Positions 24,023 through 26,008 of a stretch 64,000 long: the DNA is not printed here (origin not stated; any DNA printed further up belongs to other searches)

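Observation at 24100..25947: Acidic IPT/TIG-repeat surface protein immediately upstream of the tubulin-like gene, with a shared upstream motif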

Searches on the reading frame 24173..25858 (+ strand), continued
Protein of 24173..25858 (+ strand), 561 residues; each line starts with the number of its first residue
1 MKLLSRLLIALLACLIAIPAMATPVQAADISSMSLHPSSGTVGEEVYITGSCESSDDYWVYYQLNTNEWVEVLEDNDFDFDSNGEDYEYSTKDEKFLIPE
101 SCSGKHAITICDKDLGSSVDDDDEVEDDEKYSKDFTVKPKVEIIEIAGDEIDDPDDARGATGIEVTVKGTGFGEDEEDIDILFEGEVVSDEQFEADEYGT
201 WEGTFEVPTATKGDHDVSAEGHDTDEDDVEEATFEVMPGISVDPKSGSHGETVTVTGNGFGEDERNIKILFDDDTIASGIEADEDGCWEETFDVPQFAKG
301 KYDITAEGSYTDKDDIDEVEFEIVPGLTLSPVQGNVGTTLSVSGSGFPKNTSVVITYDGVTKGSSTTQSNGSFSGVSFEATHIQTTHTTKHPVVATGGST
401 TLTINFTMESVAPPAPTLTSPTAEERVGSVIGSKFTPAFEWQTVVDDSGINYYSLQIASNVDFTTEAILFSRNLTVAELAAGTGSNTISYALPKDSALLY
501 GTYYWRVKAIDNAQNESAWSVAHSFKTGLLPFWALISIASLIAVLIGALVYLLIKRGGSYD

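Call 53: find_encoding_contigs(protein=P0240, flank=6000, max_places=2)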
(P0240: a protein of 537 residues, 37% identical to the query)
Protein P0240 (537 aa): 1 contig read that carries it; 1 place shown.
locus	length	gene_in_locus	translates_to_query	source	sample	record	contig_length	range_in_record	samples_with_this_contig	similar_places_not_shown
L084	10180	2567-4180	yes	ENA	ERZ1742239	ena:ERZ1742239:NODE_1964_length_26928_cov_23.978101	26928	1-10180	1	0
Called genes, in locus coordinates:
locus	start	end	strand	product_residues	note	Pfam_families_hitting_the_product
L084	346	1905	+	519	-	PF01833:TIG (faint), PF16640:Big_3_5 (faint)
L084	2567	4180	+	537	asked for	PF01833:TIG (faint), PF19077:Big_13 (faint), PF13620:CarboxypepD_reg (faint)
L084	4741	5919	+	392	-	PF00091:Tubulin, PF21011:CetZ_C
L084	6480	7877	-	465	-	PF17289:Terminase_6C (weak)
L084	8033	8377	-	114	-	-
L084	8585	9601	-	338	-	PF01384:PHO4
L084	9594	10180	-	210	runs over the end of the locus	PF01865:PhoU_div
